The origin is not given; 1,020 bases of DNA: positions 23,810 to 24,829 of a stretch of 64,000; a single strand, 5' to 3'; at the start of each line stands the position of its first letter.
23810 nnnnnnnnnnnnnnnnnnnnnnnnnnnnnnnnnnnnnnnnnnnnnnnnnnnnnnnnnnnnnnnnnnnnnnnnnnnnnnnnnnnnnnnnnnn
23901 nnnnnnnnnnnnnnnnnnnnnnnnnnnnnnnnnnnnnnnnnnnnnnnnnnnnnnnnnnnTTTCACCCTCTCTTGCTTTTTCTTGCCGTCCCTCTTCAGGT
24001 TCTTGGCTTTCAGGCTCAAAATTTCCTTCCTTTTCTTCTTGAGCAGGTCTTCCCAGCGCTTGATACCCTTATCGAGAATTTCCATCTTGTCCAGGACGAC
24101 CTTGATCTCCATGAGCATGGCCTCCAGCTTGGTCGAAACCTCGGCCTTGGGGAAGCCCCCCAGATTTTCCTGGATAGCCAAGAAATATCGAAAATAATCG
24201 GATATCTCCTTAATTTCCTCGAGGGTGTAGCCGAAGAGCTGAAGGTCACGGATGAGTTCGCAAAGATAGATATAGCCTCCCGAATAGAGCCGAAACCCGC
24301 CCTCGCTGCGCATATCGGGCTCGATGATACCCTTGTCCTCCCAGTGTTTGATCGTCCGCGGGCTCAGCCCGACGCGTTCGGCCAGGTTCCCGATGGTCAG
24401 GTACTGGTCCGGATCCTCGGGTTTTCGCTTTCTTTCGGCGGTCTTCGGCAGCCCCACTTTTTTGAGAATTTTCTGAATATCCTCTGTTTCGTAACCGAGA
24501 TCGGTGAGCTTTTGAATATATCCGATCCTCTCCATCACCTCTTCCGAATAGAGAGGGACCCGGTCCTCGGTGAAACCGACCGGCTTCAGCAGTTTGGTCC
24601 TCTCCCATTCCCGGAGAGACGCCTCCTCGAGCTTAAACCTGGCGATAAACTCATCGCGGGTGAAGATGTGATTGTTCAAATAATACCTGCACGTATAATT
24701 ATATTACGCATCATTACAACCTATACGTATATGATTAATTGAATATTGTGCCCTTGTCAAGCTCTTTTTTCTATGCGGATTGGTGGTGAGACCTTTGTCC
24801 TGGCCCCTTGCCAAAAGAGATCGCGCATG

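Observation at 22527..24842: Duplicated-HTH MerR-like regulator coupled to a B12-binding radical SAM enzyme, with TACGTA-core dyads in the promoter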

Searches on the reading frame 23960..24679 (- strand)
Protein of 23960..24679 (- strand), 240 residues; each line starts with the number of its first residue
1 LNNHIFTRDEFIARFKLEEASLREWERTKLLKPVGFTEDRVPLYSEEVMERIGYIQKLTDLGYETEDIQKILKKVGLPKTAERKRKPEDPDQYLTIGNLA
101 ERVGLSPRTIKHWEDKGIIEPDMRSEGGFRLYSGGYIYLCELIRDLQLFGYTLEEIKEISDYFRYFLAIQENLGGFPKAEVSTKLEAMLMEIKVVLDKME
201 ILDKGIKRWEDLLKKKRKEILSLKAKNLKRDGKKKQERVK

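Call 3: search_protein_families(library=pfam, proteins=[window:23960-24679:-], max_evalue=0.1)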
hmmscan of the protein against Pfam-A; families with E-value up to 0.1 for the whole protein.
window:23960-24679:- (240 aa): 10 families
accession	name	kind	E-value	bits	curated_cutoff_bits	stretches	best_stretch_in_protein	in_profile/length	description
PF13411.12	MerR_1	-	1.3e-24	86.5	21.6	2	95-160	2-66/69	MerR HTH family regulatory protein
PF00376.29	MerR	-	2e-14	53.5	28.2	1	95-132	1-38/38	MerR family regulatory protein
PF18039.7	UBA_6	-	0.0023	18.3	23.5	1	56-77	6-27/42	UBA-like domain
PF13338.12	AbiEi_4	-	0.0057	17.2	25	0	100-120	20-39/49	Transcriptional regulator, AbiEi antitoxin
PF13412.12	HTH_24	-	0.01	15.8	21.9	1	92-111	16-35/48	Winged helix-turn-helix DNA-binding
PF09278.17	MerR-DNA-bind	-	0.025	15.6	25.4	0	142-160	6-24/65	MerR, DNA binding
PF01381.28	HTH_3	-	0.026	15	23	0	94-114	10-30/55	Helix-turn-helix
PF12728.13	HTH_17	-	0.027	15.2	27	0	93-121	1-29/51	Helix-turn-helix domain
PF02787.25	CPSase_L_D3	-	0.036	14.5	26.6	0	149-178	20-49/80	Carbamoyl-phosphate synthetase large chain, oligomerisation domain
PF13518.12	HTH_28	-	0.081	13.5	25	0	95-115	14-34/52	Helix-turn-helix domain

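Call 4: search_protein_families(library=ncbifam, proteins=[window:23960-24679:-], max_evalue=0.1)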
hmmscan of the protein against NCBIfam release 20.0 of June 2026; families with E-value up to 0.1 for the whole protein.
window:23960-24679:- (240 aa): 21 families
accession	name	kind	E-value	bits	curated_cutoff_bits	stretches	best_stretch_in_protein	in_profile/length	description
NF007069.0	PRK09514.1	equivalog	3e-18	66.2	143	2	95-208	3-109/141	Zn(2+)-responsive transcriptional regulator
TIGR02043.1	ZntR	equivalog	7.8e-17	61.6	167.95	2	94-198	2-99/131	Zn(2+)-responsive transcriptional regulator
TIGR02044.1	CueR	equivalog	1.1e-15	57.8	147.4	1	95-160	2-67/127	Cu(I)-responsive transcriptional regulator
TIGR02051.1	MerR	equivalog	1.4e-14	54.4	150.85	2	95-159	1-65/124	mercury resistance transcriptional regulator MerR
TIGR02047.1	CadR-PbrR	equivalog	6.5e-14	52.1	151.45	2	94-162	1-69/127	Cd(II)/Pb(II)-responsive transcriptional regulator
NF047375.1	HeatShock_HspR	equivalog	2.7e-11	43.3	105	2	94-161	4-71/92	heat shock protein transcriptional repressor HspR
NF047377.1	heat_HspR_dupli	exception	3.2e-10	39.8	300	1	67-160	99-193/214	heat shock protein transcriptional repressor HspR, fused homodimer type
NF007590.0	PRK10227.1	equivalog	4e-10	39.9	244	1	95-163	2-70/135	Cu(I)-responsive transcriptional regulator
TIGR01950.1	SoxR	equivalog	3.1e-07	30.2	116.9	1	94-158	2-65/142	redox-sensitive transcriptional activator SoxR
NF050798.1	TF_FtsR_Actino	equivalog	4.4e-07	30.2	150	2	81-158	96-168/223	transcriptional regulator FtsR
NF041849.1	trans_regNmlR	equivalog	2.7e-05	24.2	175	1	96-158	3-65/117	stress response transcriptional regulator NmlR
NF053740.1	TransRegTnrAGPos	equivalog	3.5e-05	23.9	140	1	93-134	12-52/108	hypothetical protein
NF010315.0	PRK13752.1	subfamily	7.7e-05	22.8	261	1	93-159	7-73/144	mercury resistance transcriptional regulator MerR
NF052513.1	TransRegCarH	equivalog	0.00041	19.7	400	1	94-145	7-58/274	HTH-type transcriptional repressor CarH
NF011617.0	PRK15043.1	equivalog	0.0059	15.9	417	0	94-137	4-47/243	HTH-type transcriptional regulator MlrA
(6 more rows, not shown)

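Call 8: find_homologous_proteins(query=window:23960-24679:-)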
Query window:23960-24679:- (240 aa): 1499 proteins with E <= 0.001 among 2161 candidates; the best 120 are listed.
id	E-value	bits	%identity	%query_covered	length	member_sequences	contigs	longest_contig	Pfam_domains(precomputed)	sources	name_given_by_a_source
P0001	3.3e-152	523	100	100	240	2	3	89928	PF00376.30,PF13411.13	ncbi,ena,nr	ncbi:MAG TPA: MerR family transcriptional regulator [Candidatus Desulfaltia sp.]|nr:MerR family tran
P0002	3.4e-130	451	88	98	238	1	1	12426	PF00376.30,PF13411.13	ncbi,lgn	ncbi:MAG: MerR family transcriptional regulator [Candidatus Aminicenantales bacterium]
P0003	2.9e-128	444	84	100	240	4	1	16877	PF00376.30,PF13411.13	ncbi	ncbi:MAG: MerR family transcriptional regulator [Candidatus Aminicenantales bacterium]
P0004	2.4e-124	432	84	98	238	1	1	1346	PF00376.30,PF13411.13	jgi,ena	-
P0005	6.7e-123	427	83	98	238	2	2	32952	PF00376.30,PF13411.13,PF28507.1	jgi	-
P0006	3.1e-120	418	81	98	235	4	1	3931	PF00376.30,PF13411.13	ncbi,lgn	-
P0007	1.4e-119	416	80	98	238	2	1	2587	PF00376.30,PF13411.13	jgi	jgi:DNA-binding transcriptional MerR regulator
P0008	2.7e-118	412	80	95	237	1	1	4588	PF00376.30,PF13411.13,PF28507.1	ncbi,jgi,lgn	-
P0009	4.3e-117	408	79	97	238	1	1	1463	PF00376.30,PF13411.13,PF28507.1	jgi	jgi:DNA-binding transcriptional MerR regulator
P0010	5.8e-117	407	78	98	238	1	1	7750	PF00376.30,PF13411.13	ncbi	-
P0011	6.3e-117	407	79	98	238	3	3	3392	PF00376.30,PF13411.13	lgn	-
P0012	7.8e-117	407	77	98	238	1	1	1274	PF00376.30,PF13411.13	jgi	jgi:DNA-binding transcriptional MerR regulator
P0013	1.0e-116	407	79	97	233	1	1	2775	PF00376.30,PF13411.13,PF28507.1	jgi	jgi:DNA-binding transcriptional MerR regulator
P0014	3.1e-115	402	77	98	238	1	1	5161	PF00376.30,PF13411.13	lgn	-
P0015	3.7e-115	401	77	98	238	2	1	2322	PF00376.30,PF13411.13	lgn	-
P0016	4.8e-115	401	76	98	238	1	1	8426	PF00376.30,PF13411.13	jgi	jgi:DNA-binding transcriptional MerR regulator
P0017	6.1e-115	401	77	98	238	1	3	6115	PF00376.30,PF13411.13,PF28507.1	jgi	jgi:DNA-binding transcriptional MerR regulator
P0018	1.6e-114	399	75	98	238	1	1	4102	PF00376.30,PF13411.13,PF28507.1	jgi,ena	-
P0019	1.9e-114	399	74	98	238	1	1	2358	PF00376.30,PF13411.13,PF28507.1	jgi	-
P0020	4.7e-114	398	75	98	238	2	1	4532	PF00376.30,PF13411.13,PF28507.1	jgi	-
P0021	5.1e-114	398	77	98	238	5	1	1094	PF00376.30,PF13411.13,PF28507.1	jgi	-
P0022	5.1e-114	398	72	98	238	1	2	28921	PF00376.30,PF13411.13,PF28507.1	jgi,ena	jgi:DNA-binding transcriptional MerR regulator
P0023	5.8e-114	398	76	98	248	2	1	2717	PF00376.30,PF13411.13,PF28507.1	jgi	jgi:DNA-binding transcriptional MerR regulator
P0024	6.8e-114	397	73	98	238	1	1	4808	PF00376.30,PF13411.13,PF28507.1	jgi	jgi:DNA-binding transcriptional MerR regulator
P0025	2.3e-113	396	74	98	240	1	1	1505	PF00376.30,PF13411.13,PF28507.1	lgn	-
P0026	1.1e-112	393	75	98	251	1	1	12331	PF00376.30,PF13411.13,PF28507.1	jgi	jgi:DNA-binding transcriptional MerR regulator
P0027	1.1e-112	393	75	98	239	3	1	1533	PF00376.30,PF13411.13,PF28507.1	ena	-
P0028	2.7e-112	392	75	98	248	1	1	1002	PF00376.30,PF13411.13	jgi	-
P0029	3.3e-112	392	75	98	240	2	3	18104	PF00376.30,PF13411.13,PF28507.1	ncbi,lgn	-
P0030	3.8e-112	392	74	98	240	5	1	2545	PF00376.30,PF13411.13,PF28507.1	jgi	jgi:DNA-binding transcriptional MerR regulator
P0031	4.7e-112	391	75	98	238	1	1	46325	PF00376.30,PF13411.13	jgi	jgi:DNA-binding transcriptional MerR regulator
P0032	8.6e-112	390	75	98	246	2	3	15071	PF00376.30,PF13411.13,PF28507.1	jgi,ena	-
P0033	1.1e-111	390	76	97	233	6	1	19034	PF00376.30,PF13411.13,PF28507.1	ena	-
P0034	1.6e-111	390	74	98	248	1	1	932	PF00376.30,PF13411.13,PF28507.1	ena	-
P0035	3.3e-111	389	74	98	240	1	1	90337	PF00376.30,PF13411.13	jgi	jgi:DNA-binding transcriptional MerR regulator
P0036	8.4e-111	387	74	98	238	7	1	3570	PF00376.30,PF13411.13,PF28507.1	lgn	-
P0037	1.0e-110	387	73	98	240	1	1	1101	PF00376.30,PF13411.13,PF28507.1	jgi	jgi:DNA-binding transcriptional MerR regulator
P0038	1.2e-110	387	75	98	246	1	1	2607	PF00376.30,PF13411.13,PF28507.1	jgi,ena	-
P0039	1.3e-110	387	74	98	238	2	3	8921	PF00376.30,PF13411.13,PF28507.1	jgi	jgi:DNA-binding transcriptional MerR regulator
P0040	1.9e-110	386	74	98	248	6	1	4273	PF00376.30,PF13411.13,PF28507.1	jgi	-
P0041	4.5e-110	385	72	98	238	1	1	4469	PF00376.30,PF13411.13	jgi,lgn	jgi:DNA-binding transcriptional MerR regulator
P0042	7.9e-110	384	73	98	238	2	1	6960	PF00376.30,PF13411.13,PF28507.1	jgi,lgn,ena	-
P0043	1.2e-109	383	73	98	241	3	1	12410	PF00376.30,PF13411.13,PF28507.1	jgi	jgi:DNA-binding transcriptional MerR regulator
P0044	1.5e-109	383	74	98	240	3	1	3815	PF00376.30,PF13411.13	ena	-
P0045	1.6e-109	383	72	98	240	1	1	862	PF00376.30,PF13411.13,PF28507.1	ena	-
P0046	4.0e-109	382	71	98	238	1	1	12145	PF00376.30,PF13411.13,PF28507.1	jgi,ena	jgi:DNA-binding transcriptional MerR regulator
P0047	6.3e-109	381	74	98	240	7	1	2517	PF00376.30,PF13411.13,PF28507.1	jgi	-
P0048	9.3e-109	381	72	98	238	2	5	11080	PF00376.30,PF13411.13,PF28507.1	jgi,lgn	jgi:DNA-binding transcriptional MerR regulator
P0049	1.8e-108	380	71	99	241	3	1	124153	PF00376.30,PF13411.13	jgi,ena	-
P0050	5.7e-108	378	70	100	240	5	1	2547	PF00376.30,PF13411.13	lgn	-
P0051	1.7e-107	376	72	98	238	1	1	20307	PF00376.30,PF13411.13,PF28507.1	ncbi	-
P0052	1.9e-107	376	72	99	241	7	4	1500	PF00376.30,PF13411.13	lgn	-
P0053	2.1e-107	376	72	98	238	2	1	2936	PF00376.30,PF13411.13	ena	-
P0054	6.2e-107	375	73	98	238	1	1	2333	PF00376.30,PF13411.13,PF28507.1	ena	-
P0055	6.2e-107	375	69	99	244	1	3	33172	PF00376.30,PF13411.13,PF28507.1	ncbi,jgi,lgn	-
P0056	6.2e-107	375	72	98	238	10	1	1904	PF00376.30,PF13411.13,PF28507.1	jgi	jgi:DNA-binding transcriptional MerR regulator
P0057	8.2e-107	374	71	98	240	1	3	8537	PF12728.14,PF00376.30,PF13411.13,PF28507.1,PF13518.13,PF13338.13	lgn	-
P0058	1.5e-106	373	72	98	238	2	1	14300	PF00376.30,PF13411.13,PF28507.1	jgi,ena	-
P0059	1.8e-106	373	71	98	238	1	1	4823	PF00376.30,PF13411.13,PF28507.1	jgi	-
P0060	2.0e-106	373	73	98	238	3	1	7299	PF00376.30,PF13411.13,PF28507.1,PF13338.13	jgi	jgi:DNA-binding transcriptional MerR regulator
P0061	2.0e-106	373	72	96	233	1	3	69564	PF00376.30,PF13411.13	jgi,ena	jgi:DNA-binding transcriptional MerR regulator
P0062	2.3e-106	373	72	98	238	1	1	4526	PF00376.30,PF13411.13,PF28507.1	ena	-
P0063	3.0e-106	372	73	98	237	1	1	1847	PF00376.30,PF13411.13,PF28507.1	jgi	jgi:DNA-binding transcriptional MerR regulator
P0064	4.3e-106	372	71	98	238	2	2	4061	PF00376.30,PF13411.13,PF28507.1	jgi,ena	-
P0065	6.2e-106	371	71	98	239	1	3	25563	PF00376.30,PF13411.13,PF28507.1,PF13338.13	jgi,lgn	jgi:DNA-binding transcriptional MerR regulator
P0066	6.2e-106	371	72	98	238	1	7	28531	PF00376.30,PF13411.13,PF28507.1,PF13338.13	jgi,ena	jgi:DNA-binding transcriptional MerR regulator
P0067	6.8e-106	371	71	98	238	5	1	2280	PF00376.30,PF13411.13,PF28507.1,PF13338.13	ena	-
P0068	8.8e-106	371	74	98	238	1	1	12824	PF00376.30,PF13411.13,PF28507.1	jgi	jgi:DNA-binding transcriptional MerR regulator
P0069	9.3e-106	371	70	94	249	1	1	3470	PF00376.30,PF13411.13,PF28507.1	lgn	-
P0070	1.0e-105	371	72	98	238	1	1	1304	PF00376.30,PF13411.13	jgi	jgi:DNA-binding transcriptional MerR regulator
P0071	2.1e-105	370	71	98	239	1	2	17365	PF00376.30,PF13411.13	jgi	jgi:DNA-binding transcriptional MerR regulator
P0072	2.3e-105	369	71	98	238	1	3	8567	PF00376.30,PF13411.13,PF28507.1,PF13338.13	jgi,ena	-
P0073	6.7e-105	368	71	98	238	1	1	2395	PF00376.30,PF13411.13,PF28507.1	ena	-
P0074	3.0e-104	366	71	99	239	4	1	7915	PF00376.30,PF13411.13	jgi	jgi:DNA-binding transcriptional MerR regulator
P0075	3.2e-104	366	70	99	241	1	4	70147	PF00376.30,PF13411.13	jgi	jgi:DNA-binding transcriptional MerR regulator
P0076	5.1e-104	365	70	99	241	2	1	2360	PF00376.30,PF13411.13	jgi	jgi:DNA-binding transcriptional MerR regulator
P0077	7.5e-104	364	69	99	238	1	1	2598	PF00376.30,PF13411.13,PF28507.1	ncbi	-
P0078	1.8e-103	363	70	98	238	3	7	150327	PF00376.30,PF13411.13,PF28507.1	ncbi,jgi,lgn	jgi:DNA-binding transcriptional MerR regulator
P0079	3.6e-103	362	69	100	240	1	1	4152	PF00376.30,PF13411.13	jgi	jgi:DNA-binding transcriptional MerR regulator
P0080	1.3e-102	360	68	100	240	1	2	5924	PF00376.30,PF13411.13,PF28507.1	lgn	-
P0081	1.6e-101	357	69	96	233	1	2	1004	PF00376.30,PF13411.13,PF28507.1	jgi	jgi:DNA-binding transcriptional MerR regulator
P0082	3.9e-101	356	68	98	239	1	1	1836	PF00376.30,PF13411.13,PF28507.1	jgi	jgi:DNA-binding transcriptional MerR regulator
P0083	4.5e-101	355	70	96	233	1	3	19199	PF00376.30,PF13411.13,PF28507.1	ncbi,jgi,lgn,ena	-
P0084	1.5e-100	354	71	87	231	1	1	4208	PF00376.30,PF13411.13,PF28507.1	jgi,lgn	jgi:DNA-binding transcriptional MerR regulator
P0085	2.6e-100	353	69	96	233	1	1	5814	PF00376.30,PF13411.13,PF28507.1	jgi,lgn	jgi:DNA-binding transcriptional MerR regulator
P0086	8.6e-100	351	68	96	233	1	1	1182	PF00376.30,PF13411.13,PF28507.1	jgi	jgi:DNA-binding transcriptional MerR regulator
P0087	9.3e-100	351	68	96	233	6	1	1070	PF00376.30,PF13411.13,PF09278.18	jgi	jgi:DNA-binding transcriptional MerR regulator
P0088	4.2e-99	349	67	96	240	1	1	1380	PF00376.30,PF13411.13,PF28507.1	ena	-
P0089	7.8e-99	348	69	95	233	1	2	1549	PF00376.30,PF13411.13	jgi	jgi:DNA-binding transcriptional MerR regulator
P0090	1.3e-98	347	70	98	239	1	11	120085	PF00376.30,PF13411.13,PF28507.1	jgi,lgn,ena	jgi:DNA-binding transcriptional MerR regulator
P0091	6.6e-98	345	70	97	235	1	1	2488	PF00376.30,PF13411.13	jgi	jgi:DNA-binding transcriptional MerR regulator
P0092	7.7e-98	345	75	88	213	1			PF00376.30,PF13411.13,PF28507.1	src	-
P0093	3.6e-97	343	65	98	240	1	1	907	PF00376.30,PF13411.13,PF28507.1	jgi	-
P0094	7.8e-97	341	67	96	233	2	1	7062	PF00376.30,PF13411.13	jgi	-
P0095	5.4e-96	339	66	96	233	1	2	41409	PF00376.30,PF13411.13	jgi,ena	-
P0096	1.5e-95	337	68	97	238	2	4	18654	PF00376.30,PF13411.13,PF28507.1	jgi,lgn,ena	-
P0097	3.8e-94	333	64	99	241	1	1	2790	PF12728.14,PF00376.30,PF13411.13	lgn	-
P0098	5.0e-94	332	65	96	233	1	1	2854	PF00376.30,PF13411.13,PF28507.1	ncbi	-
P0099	2.7e-93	330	64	97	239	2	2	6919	PF12728.14,PF00376.30,PF13411.13,PF28507.1,PF13518.13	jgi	jgi:DNA-binding transcriptional MerR regulator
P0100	3.3e-93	330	65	98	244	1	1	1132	PF12728.14,PF00376.30,PF13411.13,PF28507.1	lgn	-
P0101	4.1e-93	329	61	99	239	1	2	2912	PF00376.30,PF13411.13,PF28507.1,PF09278.18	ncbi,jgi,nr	ncbi:MAG: MerR family transcriptional regulator [Candidatus Aminicenantes bacterium]|nr:MerR family 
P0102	7.9e-93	328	64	99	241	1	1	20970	PF00376.30,PF13411.13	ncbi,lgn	-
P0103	2.2e-92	327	65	98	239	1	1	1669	PF00376.30,PF13411.13,PF28507.1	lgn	-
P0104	2.4e-92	327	65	87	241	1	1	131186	PF12728.14,PF00376.30,PF13411.13,PF28507.1,PF01381.29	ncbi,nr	ncbi:MAG: MerR family transcriptional regulator [Clostridiales bacterium]|nr:MerR family transcripti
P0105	2.7e-92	327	65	96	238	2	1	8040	PF00376.30,PF13411.13,PF28507.1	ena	-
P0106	3.4e-92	326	63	96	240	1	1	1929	PF00376.30,PF13411.13,PF28507.1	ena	-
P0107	4.5e-92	326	64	88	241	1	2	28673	PF12728.14,PF00376.30,PF13411.13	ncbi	-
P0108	9.9e-92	325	65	96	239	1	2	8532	PF00376.30,PF13411.13,PF28507.1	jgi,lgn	jgi:DNA-binding transcriptional MerR regulator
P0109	1.3e-91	324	64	99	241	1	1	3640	PF12728.14,PF00376.30,PF13411.13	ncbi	-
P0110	2.0e-91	324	64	97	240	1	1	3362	PF00376.30,PF13411.13,PF09278.18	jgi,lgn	-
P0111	6.8e-91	322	62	98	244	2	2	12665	PF00376.30,PF13411.13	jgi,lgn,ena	jgi:DNA-binding transcriptional MerR regulator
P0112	7.8e-91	322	64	96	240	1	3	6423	PF00376.30,PF13411.13,PF28507.1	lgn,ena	-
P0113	1.0e-90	321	64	96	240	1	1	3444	PF00376.30,PF13411.13,PF28507.1,PF09278.18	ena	-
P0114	1.3e-90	321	61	98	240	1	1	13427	PF00376.30,PF13411.13,PF28507.1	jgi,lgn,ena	-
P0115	6.1e-90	319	62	96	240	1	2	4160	PF00376.30,PF13411.13,PF28507.1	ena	-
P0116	7.5e-90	319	63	96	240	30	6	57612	PF00376.30,PF13411.13,PF28507.1,PF13338.13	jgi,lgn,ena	-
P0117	1.0e-89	318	63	97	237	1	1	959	PF00376.30,PF13411.13,PF28507.1,PF13338.13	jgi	jgi:DNA-binding transcriptional MerR regulator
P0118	2.7e-89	317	61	96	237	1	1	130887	PF12728.14,PF00376.30,PF13411.13,PF28507.1,PF01381.29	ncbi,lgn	ncbi:MAG: MerR family transcriptional regulator [Candidatus Aminicenantales bacterium]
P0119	2.9e-89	317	61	96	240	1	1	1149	PF00376.30,PF13411.13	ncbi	-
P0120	4.4e-89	316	61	88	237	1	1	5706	PF00376.30,PF13411.13,PF28507.1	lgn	-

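Call 9: find_encoding_contigs(protein=P0049, flank=6000, max_places=3)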
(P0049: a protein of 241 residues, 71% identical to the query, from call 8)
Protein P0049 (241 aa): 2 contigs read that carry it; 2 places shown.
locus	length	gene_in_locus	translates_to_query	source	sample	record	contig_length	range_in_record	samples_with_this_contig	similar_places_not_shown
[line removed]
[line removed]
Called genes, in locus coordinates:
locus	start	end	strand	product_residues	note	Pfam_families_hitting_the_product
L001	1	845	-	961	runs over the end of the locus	PF06283:ThuA, PF03130:HEAT_PBS (faint), PF13646:HEAT_2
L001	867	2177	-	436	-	PF01408:GFO_IDH_MocA, PF19051:GFO_IDH_MocA_C2, PF22725:GFO_IDH_MocA_C3 (faint)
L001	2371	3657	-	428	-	PF01408:GFO_IDH_MocA, PF22725:GFO_IDH_MocA_C3, PF02894:GFO_IDH_MocA_C (faint)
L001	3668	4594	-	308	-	PF01261:AP_endonuc_2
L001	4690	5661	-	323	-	-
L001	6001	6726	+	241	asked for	PF00376:MerR, PF13411:MerR_1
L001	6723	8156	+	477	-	PF02310:B12-binding, PF04055:Radical_SAM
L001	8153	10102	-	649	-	PF07715:Plug, PF00593:TonB_dep_Rec_b-barrel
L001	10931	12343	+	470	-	PF00282:Pyridoxal_deC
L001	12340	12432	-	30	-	-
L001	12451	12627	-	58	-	-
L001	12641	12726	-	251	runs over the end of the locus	-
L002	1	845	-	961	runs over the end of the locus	PF06283:ThuA, PF03130:HEAT_PBS (faint), PF13646:HEAT_2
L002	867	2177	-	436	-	PF01408:GFO_IDH_MocA, PF19051:GFO_IDH_MocA_C2, PF22725:GFO_IDH_MocA_C3 (faint)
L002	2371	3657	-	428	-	PF01408:GFO_IDH_MocA, PF22725:GFO_IDH_MocA_C3, PF02894:GFO_IDH_MocA_C (faint)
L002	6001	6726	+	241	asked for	PF00376:MerR, PF13411:MerR_1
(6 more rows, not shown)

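Call 10: find_encoding_contigs(protein=P0078, flank=6000, max_places=3)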
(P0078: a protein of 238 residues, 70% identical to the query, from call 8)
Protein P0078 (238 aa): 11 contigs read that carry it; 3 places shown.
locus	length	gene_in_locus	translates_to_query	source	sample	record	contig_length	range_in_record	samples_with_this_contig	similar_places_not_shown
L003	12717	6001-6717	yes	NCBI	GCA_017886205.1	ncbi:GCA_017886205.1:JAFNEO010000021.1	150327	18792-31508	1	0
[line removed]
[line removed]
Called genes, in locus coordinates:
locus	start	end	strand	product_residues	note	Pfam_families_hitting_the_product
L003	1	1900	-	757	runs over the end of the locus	PF19313:DUF5916 (weak)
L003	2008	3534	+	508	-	PF00221:Lyase_aromatic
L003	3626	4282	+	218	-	PF00702:Hydrolase, PF13419:HAD_2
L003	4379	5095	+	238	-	PF00106:adh_short, PF08659:KR (weak), PF13561:adh_short_C2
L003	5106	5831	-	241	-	PF02596:DUF169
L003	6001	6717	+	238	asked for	PF13411:MerR_1, PF28507:Rv1828_C (faint), PF00376:MerR, PF13411:MerR_1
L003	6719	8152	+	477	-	PF02310:B12-binding, PF04055:Radical_SAM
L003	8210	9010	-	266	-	PF00106:adh_short, PF13561:adh_short_C2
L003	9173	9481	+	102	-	PF01850:PIN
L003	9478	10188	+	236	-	PF01726:LexA_DNA_bind, PF00717:Peptidase_S24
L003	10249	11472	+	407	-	PF00817:IMS, PF21999:IMS_HHH_1 (weak), PF11799:IMS_C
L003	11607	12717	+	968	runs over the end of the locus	PF02811:PHP, PF07733:DNA_pol3_alpha, PF17657:DNA_pol3_finger, PF14579:HHH_6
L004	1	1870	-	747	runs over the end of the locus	PF19313:DUF5916 (weak)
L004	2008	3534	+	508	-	PF00221:Lyase_aromatic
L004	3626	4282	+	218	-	PF00702:Hydrolase, PF13419:HAD_2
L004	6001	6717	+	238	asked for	PF13411:MerR_1, PF28507:Rv1828_C (faint), PF00376:MerR, PF13411:MerR_1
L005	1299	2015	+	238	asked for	PF13411:MerR_1, PF28507:Rv1828_C (faint), PF00376:MerR, PF13411:MerR_1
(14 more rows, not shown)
